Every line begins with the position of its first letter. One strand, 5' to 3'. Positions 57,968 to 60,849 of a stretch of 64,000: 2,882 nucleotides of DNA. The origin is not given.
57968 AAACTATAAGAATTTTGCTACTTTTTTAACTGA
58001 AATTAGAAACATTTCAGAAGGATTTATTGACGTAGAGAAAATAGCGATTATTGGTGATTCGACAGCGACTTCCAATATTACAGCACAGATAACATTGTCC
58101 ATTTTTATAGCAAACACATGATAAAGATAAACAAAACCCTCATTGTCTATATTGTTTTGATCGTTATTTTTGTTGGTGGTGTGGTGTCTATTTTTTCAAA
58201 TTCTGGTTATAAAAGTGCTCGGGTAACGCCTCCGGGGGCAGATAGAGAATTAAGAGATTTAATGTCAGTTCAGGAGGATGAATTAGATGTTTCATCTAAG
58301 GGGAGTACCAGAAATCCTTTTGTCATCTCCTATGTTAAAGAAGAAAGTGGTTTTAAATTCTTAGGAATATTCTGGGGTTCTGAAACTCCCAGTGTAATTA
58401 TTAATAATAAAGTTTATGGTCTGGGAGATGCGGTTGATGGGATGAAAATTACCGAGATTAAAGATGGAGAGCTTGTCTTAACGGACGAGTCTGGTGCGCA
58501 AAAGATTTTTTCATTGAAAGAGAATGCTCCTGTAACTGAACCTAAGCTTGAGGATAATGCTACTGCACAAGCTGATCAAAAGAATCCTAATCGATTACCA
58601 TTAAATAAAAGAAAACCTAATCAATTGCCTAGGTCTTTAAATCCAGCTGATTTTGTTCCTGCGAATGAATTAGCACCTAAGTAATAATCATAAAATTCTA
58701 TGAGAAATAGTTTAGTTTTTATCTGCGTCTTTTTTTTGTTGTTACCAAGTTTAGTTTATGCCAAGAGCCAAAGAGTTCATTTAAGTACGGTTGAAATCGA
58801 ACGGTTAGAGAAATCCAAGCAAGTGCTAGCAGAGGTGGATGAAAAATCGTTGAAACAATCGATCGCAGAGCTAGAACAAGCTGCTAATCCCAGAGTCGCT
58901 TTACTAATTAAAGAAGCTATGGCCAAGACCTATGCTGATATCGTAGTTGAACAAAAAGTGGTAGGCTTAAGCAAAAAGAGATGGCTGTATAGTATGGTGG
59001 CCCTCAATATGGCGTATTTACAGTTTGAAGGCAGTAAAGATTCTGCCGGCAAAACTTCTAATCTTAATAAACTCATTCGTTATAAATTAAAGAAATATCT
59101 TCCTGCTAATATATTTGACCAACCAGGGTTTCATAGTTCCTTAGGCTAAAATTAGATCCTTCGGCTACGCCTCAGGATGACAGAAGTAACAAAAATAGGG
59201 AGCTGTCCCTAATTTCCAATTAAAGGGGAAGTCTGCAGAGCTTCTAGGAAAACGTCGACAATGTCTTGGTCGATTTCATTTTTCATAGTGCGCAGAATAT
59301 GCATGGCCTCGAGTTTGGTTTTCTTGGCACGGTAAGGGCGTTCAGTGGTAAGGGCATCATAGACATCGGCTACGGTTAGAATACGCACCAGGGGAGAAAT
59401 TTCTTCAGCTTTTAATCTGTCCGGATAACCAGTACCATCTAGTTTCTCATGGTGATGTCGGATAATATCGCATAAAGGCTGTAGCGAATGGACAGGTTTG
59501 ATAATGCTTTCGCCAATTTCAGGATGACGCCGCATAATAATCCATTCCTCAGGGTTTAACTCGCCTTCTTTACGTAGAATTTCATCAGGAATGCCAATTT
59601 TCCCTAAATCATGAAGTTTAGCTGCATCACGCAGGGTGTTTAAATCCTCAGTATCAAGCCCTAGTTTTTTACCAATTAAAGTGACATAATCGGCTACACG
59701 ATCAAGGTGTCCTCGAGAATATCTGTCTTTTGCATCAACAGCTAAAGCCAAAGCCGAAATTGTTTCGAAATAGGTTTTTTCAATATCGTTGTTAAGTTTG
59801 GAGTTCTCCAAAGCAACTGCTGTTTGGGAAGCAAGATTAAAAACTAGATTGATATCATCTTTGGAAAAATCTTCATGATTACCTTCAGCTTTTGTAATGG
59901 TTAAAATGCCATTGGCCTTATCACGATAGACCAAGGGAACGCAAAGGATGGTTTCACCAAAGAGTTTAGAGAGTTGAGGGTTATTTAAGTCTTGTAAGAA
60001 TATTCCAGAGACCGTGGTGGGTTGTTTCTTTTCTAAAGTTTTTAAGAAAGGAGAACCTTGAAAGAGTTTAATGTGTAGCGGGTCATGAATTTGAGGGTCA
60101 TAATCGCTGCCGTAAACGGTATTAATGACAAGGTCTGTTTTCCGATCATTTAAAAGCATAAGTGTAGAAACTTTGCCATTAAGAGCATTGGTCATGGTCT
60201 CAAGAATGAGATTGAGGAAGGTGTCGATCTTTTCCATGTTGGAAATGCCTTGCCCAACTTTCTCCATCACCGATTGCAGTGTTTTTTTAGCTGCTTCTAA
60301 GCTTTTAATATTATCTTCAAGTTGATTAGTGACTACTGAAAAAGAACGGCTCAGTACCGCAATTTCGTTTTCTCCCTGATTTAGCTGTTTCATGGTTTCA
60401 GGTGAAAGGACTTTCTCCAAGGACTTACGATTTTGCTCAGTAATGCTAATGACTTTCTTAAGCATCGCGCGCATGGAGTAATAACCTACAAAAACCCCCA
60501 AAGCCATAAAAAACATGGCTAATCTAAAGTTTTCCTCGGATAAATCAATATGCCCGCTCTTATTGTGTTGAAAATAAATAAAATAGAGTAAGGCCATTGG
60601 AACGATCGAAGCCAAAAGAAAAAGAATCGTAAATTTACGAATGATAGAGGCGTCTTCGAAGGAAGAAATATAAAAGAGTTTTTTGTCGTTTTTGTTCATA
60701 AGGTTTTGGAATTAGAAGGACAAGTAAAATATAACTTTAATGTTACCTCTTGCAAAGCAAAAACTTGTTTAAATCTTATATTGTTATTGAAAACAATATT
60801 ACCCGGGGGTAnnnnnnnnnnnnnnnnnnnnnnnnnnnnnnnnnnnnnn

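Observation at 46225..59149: Complete type IV pilus system encoded as one contiguous operon with secretin first and pilMNOP last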

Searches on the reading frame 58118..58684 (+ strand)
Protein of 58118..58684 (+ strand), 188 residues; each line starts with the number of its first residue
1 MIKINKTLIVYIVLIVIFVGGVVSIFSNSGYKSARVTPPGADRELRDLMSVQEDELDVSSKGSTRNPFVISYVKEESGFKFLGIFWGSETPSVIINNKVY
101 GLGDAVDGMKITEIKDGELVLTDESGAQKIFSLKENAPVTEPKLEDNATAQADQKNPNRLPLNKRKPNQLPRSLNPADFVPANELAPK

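Call 4: search_protein_families(library=pfam, proteins=[window:58118-58684:+], max_evalue=0.01)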
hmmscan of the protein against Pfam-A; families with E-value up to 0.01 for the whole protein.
window:58118-58684:+ (188 aa): 2 families
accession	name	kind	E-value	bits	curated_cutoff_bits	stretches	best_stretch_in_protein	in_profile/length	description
PF23862.1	CdsD_C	-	3.6e-06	27.4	27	1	87-121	12-46/56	CdsD C-terminal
PF23893.1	Y4YQ_C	-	0.0076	16.5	27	0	87-122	8-45/53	Uncharacterised protein Y4YQ C-terminal domain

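Call 8: search_protein_families(library=ncbifam, proteins=[window:58118-58684:+], max_evalue=0.01)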
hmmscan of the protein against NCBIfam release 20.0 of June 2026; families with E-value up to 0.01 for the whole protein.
window:58118-58684:+ (188 aa): 1 family
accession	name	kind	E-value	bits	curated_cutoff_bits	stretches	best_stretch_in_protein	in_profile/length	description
NF041515.1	GspC_delta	equivalog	0.0062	16.3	150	1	97-157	128-188/311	type II secretion system protein GspC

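Call 87: search_solved_structures(query=A8, max_evalue=10)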
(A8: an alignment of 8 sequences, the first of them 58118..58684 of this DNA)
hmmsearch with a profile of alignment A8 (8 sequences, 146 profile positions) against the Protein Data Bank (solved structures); distinct sequences matched with E-value up to 10: 6.
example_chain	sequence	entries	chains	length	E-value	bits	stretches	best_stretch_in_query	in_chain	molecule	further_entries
3jc8_Pa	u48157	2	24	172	0.011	18.7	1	52-128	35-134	PilP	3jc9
3oss_C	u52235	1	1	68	0.027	17.4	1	84-133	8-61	TYPE 2 SECRETION SYSTEM, GSPC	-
9f6v_D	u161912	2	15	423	0.21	14.6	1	90-141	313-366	Asgard tubulin B homolog (AtubB2) from Candidatus Lokiarchaeum ossiferum | Asgard tubulin AtubB2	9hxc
3hty_A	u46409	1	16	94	0.55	13.2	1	92-140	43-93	hypothetical protein BT_0869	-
28lk_A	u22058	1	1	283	0.89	12.5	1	5-63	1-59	complement-inhibiting protein ChiB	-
2lnv_A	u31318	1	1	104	1.5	11.8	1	83-137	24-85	General secretion pathway protein C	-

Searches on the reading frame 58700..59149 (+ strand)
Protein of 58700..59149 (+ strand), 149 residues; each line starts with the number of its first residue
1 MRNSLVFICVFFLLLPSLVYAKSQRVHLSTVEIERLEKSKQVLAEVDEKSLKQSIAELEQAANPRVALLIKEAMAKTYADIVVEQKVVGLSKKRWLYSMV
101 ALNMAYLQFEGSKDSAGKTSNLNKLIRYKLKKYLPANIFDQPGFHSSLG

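Call 4: search_protein_families(library=pfam, proteins=[window:58700-59149:+], max_evalue=0.01)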
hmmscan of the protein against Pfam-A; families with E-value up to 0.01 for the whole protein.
window:58700-59149:+ (149 aa): 0 families

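Call 8: search_protein_families(library=ncbifam, proteins=[window:58700-59149:+], max_evalue=0.01)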
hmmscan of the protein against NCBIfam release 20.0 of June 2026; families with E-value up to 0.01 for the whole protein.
window:58700-59149:+ (149 aa): 0 families

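Call 88: search_solved_structures(query=A9, max_evalue=10)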
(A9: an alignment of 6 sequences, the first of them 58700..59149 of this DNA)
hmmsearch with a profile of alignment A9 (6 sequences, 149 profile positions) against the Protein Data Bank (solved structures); distinct sequences matched with E-value up to 10: 0.

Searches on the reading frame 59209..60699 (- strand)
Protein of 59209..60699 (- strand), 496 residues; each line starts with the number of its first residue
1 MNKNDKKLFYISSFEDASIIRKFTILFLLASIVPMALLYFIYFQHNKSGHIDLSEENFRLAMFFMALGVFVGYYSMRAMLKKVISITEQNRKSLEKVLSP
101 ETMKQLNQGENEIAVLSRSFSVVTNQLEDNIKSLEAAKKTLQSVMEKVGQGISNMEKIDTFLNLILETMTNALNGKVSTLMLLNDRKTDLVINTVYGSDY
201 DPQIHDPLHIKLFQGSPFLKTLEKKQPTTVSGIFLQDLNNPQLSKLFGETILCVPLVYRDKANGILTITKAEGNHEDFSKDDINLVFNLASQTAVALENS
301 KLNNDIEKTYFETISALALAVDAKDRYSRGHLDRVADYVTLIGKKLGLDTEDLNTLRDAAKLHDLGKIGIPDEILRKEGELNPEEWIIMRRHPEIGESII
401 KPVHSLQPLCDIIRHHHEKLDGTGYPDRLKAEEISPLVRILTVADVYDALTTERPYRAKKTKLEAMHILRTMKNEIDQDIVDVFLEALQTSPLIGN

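Call 4: search_protein_families(library=pfam, proteins=[window:59209-60699:-], max_evalue=0.01)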
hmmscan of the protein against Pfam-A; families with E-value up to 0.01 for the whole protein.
window:59209-60699:- (496 aa): 6 families
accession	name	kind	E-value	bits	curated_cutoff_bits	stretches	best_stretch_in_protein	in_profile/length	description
PF13487.12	HD_5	-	4.4e-40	137.6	27.2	1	321-479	7-169/170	HD domain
PF01966.28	HD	-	6.1e-21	75.3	22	1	331-449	4-115/116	HD domain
PF13185.12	GAF_2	-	1.7e-10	41.7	28.6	1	158-298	4-136/136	GAF domain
PF13492.12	GAF_3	-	1.6e-07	32.2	27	1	159-299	3-129/129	GAF domain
PF01590.32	GAF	-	8.8e-06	26.7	22.4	1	159-297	3-133/133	GAF domain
PF11849.14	DUF3369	-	0.0006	20.6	27.2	0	130-189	10-68/168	Domain of unknown function (DUF3369)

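Call 8: search_protein_families(library=ncbifam, proteins=[window:59209-60699:-], max_evalue=0.01)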
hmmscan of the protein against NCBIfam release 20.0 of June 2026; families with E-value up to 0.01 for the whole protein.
window:59209-60699:- (496 aa): 6 families
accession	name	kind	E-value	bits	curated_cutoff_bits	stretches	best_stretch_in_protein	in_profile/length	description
NF053512.1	nitric_RR_NosR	exception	1.6e-36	126.2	400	1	301-490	165-356/422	response regulator c-di-GMP phosphodiesterase, NosR family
NF041606.1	dguan_cyc_DgcA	equivalog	2.1e-05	23.7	370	1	198-303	68-175/340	diguanylate cyclase DgcA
NF008283.0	PRK11061.1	equivalog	0.00072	17.9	583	1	248-320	107-177/748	phosphoenolpyruvate--protein phosphotransferase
NF053781.1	cdiGMPphdstlr2612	equivalog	0.00094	16.9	1600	1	233-318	365-449/1268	Tlr1612 family c-di-GMP phosphodiesterase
TIGR02621.3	cas3_GSU0051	exception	0.0013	17.6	400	1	330-367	673-710/854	type I-G CRISPR-associated helicase/endonuclease Cas3g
TIGR00277.1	HDIG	domain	0.0076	16.1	27.6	0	334-419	11-84/84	HDIG domain-containing metalloprotein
